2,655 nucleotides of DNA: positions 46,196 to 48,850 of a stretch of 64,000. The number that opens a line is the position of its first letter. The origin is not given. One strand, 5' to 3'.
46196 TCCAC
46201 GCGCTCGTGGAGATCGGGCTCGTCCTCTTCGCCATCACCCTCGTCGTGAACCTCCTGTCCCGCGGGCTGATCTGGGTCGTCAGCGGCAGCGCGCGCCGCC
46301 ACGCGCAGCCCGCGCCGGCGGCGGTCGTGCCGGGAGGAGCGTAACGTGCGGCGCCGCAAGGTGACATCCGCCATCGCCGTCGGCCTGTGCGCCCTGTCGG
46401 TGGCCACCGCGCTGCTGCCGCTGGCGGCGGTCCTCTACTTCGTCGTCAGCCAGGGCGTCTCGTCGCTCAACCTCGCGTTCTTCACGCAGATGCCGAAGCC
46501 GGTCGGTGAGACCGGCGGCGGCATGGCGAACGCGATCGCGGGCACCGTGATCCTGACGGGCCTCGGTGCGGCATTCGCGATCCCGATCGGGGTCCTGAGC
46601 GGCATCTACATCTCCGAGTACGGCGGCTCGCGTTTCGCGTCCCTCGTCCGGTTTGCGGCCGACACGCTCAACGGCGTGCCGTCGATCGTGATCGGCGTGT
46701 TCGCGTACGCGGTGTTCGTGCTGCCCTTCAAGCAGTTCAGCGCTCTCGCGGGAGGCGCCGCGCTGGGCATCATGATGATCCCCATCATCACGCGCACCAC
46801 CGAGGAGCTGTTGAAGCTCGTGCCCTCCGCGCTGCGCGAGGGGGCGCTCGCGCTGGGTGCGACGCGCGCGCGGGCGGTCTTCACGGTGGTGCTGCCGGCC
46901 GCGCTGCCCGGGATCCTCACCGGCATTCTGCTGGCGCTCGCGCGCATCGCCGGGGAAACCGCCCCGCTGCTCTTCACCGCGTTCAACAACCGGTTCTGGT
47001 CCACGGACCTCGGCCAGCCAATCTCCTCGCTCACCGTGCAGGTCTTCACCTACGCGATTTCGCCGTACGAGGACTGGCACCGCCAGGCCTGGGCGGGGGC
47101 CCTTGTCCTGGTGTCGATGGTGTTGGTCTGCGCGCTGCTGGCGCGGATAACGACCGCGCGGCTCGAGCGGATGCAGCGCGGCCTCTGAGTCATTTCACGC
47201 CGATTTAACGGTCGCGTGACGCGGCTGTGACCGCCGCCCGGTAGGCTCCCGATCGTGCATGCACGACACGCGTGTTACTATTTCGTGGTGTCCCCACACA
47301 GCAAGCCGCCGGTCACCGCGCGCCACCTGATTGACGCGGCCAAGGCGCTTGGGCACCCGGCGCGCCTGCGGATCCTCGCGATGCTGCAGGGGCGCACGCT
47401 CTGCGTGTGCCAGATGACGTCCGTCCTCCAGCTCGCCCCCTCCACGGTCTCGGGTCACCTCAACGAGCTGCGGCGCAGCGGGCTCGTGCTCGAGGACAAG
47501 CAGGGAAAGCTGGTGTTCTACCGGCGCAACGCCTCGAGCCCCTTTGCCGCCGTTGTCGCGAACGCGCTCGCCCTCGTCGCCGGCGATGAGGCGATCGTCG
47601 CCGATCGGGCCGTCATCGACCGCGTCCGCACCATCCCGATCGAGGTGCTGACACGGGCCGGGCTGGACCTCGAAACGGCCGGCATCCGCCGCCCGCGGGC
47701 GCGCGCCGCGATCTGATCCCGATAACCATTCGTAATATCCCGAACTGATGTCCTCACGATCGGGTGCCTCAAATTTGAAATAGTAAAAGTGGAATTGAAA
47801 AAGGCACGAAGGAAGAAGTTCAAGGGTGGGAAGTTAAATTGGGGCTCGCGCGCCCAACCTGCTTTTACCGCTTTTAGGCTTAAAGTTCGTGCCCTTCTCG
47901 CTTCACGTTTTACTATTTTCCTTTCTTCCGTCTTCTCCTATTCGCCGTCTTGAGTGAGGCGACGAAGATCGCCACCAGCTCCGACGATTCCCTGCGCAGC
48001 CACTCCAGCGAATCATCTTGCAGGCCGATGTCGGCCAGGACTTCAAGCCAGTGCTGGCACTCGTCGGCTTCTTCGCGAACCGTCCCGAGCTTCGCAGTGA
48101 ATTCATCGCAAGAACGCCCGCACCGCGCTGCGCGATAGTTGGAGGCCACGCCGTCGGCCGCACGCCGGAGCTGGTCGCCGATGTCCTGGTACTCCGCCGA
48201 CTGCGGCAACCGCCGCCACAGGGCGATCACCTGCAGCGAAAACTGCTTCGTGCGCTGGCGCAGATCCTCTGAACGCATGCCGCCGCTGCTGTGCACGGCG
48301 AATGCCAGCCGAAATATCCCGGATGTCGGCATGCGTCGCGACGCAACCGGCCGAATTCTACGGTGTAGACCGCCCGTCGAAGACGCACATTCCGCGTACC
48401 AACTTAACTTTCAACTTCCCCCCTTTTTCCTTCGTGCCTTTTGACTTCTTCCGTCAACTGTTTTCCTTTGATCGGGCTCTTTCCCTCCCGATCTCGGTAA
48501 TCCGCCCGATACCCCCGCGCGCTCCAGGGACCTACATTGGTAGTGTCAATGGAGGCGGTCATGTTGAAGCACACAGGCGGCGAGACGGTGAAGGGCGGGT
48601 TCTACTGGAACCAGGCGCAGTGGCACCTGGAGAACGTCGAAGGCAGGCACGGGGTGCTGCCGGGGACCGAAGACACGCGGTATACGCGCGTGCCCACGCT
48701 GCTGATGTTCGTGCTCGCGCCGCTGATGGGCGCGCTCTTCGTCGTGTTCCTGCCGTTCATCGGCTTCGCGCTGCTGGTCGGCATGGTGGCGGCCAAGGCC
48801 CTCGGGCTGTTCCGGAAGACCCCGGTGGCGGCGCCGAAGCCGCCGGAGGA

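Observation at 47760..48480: AT-rich, repeat-bounded four-helix-bundle (23S rRNA IVS-protein family) cassette inside the pst operon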

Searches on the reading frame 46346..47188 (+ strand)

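Call 5: search_protein_families(library=pfam, proteins=[window:46346-47188:+], max_evalue=0.01)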
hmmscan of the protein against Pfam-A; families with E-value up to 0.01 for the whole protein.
window:46346-47188:+ (280 aa): 1 family
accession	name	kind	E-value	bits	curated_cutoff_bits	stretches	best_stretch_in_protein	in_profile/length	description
PF00528.27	BPD_transp_1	-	4e-23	82.5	26.4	1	79-275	2-180/184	Binding-protein-dependent transport system inner membrane component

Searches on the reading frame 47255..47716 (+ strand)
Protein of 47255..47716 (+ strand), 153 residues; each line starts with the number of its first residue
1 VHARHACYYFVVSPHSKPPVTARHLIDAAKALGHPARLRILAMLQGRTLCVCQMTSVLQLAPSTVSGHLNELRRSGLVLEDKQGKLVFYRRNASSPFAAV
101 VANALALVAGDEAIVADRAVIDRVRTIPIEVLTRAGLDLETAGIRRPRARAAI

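Call 5: search_protein_families(library=pfam, proteins=[window:47255-47716:+], max_evalue=0.01)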
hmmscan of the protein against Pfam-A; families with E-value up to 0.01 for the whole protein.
window:47255-47716:+ (153 aa): 2 families
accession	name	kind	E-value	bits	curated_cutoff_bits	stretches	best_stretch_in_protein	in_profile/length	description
PF01022.26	HTH_5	-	1.4e-12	47.7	22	1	34-78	1-45/47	Bacterial regulatory protein, arsR family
PF12840.13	HTH_20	-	3.3e-08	33.8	27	1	32-78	1-48/51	Helix-turn-helix domain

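Call 11: find_encoding_contigs(protein=window:47255-47716:+, flank=10000, max_places=10)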
Protein window:47255-47716:+ (153 aa): no gene with exactly this product is on record in the collection.

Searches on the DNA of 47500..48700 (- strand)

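Call 8: search_rna_families(source=window, start=47500, end=48700, threshold=evalue, max_evalue=10, show_alignments=3)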
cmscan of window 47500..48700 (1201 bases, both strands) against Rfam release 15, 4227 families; matches with E-value up to 10: 3.
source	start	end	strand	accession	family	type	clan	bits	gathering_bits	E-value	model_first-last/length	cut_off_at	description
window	47784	47927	-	RF00690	MIR408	Gene; miRNA;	-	23.9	64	0.0033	1-126/126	no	MIR408 microRNA precursor family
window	48110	48169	-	RF01781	ASdes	Gene; sRNA;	-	18.9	40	0.27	1-68/68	no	ASdes TB sRNA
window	47532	47587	-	RF02087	Yar_3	Gene; lncRNA;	-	10.6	50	9.1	1-67/67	no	Yellow-achaete intergenic RNA conserved region 3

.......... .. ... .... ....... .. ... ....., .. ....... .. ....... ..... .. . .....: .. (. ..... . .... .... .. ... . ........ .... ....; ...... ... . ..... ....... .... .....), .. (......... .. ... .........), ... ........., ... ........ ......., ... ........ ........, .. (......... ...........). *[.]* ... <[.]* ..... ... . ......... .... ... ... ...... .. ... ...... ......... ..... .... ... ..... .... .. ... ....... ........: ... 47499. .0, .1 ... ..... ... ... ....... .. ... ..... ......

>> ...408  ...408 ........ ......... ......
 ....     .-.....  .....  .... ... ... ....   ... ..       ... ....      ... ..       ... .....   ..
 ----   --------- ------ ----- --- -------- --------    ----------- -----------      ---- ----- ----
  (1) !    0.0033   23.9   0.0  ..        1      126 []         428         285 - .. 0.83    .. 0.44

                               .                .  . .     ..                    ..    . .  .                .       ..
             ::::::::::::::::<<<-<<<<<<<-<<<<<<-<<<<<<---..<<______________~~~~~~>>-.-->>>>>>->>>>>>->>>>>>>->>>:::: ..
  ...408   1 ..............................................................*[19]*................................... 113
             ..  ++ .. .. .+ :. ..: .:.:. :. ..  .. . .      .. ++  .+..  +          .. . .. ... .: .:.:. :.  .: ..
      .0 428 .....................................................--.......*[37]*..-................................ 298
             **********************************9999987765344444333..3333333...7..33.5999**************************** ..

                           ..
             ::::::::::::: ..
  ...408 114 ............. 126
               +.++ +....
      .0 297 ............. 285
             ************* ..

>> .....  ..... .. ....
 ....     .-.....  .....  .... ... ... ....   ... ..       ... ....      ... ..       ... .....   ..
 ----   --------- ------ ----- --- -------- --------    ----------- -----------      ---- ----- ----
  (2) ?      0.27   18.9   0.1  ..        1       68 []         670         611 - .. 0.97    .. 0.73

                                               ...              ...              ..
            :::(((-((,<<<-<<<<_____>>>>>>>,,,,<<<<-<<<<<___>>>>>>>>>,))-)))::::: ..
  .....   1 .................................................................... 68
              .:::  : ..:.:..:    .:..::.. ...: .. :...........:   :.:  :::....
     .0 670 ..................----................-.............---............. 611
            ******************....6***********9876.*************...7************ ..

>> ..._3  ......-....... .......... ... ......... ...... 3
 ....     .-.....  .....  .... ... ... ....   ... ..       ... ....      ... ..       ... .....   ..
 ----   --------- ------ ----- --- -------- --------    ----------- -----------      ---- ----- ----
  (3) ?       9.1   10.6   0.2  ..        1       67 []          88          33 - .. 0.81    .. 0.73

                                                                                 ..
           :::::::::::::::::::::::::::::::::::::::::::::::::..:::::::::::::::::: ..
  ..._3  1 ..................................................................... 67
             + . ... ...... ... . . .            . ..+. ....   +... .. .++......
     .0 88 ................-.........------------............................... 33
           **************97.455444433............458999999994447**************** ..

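Call 66: search_rna_families(sources=[L008, L009, L010, L011, L012, L013, L014, L015, L016, L017, L018, L019, L020, L021, L024, L026, L027, L028, L029, L030], threshold=gathering)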
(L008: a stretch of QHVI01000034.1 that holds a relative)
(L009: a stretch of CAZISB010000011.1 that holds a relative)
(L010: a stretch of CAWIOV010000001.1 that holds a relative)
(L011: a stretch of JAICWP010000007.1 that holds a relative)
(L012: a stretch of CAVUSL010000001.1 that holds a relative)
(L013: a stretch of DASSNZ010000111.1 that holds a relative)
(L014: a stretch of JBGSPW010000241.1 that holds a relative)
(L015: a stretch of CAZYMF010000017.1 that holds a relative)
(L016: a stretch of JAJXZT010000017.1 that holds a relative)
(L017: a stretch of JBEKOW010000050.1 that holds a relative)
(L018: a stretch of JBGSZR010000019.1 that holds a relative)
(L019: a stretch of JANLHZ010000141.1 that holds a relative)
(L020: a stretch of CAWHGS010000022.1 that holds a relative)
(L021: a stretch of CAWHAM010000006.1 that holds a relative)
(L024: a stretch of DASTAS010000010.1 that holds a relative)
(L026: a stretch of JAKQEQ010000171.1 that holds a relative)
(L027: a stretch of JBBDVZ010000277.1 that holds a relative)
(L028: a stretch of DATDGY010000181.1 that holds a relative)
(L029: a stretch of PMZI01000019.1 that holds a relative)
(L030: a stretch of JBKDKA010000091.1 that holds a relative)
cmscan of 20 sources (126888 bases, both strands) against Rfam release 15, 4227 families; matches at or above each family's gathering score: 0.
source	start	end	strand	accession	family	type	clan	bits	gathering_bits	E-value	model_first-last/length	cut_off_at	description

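Call 67: search_rna_families(sources=[L032, L033, L034, L035, L036, L037, L039, L041, L043, L044, L045, L046, L048, L049, L050, L051, L052, L053, L055, L057], threshold=gathering)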
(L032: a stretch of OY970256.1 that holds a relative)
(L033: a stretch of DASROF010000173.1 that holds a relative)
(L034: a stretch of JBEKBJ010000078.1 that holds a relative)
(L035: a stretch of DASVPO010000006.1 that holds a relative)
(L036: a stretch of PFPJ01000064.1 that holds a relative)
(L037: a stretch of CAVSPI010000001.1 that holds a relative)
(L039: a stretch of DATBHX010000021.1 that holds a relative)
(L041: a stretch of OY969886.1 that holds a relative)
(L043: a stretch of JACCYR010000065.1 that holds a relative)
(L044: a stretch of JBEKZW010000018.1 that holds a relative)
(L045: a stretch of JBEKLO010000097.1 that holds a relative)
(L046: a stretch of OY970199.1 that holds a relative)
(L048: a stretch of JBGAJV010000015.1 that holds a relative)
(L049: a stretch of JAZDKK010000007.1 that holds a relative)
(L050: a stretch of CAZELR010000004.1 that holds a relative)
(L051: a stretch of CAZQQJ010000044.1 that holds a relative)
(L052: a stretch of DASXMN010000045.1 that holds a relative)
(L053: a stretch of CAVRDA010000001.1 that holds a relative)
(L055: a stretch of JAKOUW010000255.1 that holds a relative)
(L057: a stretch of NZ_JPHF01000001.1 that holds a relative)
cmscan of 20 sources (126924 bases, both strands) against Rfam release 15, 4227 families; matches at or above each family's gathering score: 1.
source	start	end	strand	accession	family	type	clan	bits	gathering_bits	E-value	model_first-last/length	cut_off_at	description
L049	459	531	-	RF00005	tRNA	Gene; tRNA;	CL00001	64.7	29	1.8e-11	1-71/71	no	tRNA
